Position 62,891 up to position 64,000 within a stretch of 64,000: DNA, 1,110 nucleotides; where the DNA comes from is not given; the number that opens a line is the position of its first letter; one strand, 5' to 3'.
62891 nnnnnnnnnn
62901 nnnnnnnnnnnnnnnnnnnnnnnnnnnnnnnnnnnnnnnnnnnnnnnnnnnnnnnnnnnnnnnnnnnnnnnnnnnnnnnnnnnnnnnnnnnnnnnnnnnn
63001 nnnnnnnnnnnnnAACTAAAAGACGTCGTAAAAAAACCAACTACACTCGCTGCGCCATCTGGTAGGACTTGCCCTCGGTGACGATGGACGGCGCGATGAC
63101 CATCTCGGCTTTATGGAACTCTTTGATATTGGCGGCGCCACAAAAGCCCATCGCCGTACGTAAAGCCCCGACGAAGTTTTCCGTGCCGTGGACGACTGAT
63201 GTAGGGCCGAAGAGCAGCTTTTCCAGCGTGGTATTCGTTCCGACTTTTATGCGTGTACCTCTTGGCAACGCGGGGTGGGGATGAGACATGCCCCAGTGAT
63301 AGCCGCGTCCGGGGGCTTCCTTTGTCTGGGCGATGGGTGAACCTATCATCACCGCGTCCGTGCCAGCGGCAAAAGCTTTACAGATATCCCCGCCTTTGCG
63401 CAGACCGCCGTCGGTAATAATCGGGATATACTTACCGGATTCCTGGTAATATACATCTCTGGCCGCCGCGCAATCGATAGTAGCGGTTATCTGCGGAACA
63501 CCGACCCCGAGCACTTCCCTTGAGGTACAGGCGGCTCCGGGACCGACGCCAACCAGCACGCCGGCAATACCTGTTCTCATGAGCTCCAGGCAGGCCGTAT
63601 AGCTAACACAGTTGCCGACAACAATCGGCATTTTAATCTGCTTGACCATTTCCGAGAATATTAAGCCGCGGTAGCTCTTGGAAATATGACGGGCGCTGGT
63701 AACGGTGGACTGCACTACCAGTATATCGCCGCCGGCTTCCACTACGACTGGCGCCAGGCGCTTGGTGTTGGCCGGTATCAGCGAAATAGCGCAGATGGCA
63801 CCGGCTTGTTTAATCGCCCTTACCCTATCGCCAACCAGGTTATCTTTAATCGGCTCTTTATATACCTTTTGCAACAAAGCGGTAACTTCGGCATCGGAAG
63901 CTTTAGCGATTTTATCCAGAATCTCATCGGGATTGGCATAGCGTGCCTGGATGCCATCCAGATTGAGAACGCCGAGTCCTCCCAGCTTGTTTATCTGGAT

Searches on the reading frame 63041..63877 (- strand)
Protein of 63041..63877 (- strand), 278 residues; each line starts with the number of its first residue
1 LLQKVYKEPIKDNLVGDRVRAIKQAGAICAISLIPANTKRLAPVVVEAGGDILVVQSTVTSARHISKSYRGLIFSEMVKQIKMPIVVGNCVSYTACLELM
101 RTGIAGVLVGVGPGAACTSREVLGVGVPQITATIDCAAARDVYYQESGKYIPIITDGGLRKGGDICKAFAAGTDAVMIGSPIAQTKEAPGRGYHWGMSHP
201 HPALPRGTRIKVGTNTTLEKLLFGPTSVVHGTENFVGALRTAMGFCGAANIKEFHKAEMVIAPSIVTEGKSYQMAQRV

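Call 21: search_protein_families(library=ncbifam, proteins=[window:63041-63877:-], max_evalue=0.00001)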
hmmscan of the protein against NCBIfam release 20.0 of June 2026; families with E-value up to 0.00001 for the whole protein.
window:63041-63877:- (278 aa): 13 families
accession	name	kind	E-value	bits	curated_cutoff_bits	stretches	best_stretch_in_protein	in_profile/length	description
TIGR01304.1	IMP_DH_rel_2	equivalog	2.1e-100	336.5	342.1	1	2-261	105-365/365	GuaB3 family IMP dehydrogenase-related protein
TIGR01302.1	IMP_dehydrog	equivalog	1.1e-34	120.1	481.5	1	29-193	217-370/450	IMP dehydrogenase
NF052358.1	GMPRedGuaB1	equivalog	3.6e-27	95.6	675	1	38-191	228-371/479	GMP reductase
NF005311.0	PRK06843.1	equivalog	3.7e-27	95.3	779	1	36-190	152-296/404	inosine 5-monophosphate dehydrogenase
NF005869.0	PRK07807.1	equivalog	5.6e-27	94.9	549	1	34-191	224-371/479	GuaB1 family IMP dehydrogenase-related protein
NF005493.0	PRK07107.1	equivalog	2.9e-26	92.1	585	1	40-191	245-393/502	IMP dehydrogenase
TIGR01303.1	IMP_DH_rel_1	equivalog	1.1e-24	87.2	562.75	1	39-190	227-368/475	GuaB1 family IMP dehydrogenase-related protein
NF003470.0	PRK05096.1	equivalog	5.2e-24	85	397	1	83-191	152-254/347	GMP reductase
TIGR01305.1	GMP_reduct_1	equivalog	4.7e-22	78.5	492.15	1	79-191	147-253/343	GMP reductase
NF003966.0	PRK05458.1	equivalog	7.3e-15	55.1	344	1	76-213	130-265/327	GMP reductase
TIGR01306.1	GMP_reduct_2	equivalog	5.6e-12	45.8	465.65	1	76-191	126-239/321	GMP reductase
TIGR02151.1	IPP_isom_2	equivalog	2.2e-07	30.1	281.3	0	145-185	254-294/338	type 2 isopentenyl-diphosphate Delta-isomerase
TIGR03966.1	actino_HemFlav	equivalog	2.7e-06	26.4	470.85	1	147-182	299-334/385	pre-mycofactocin synthase MftD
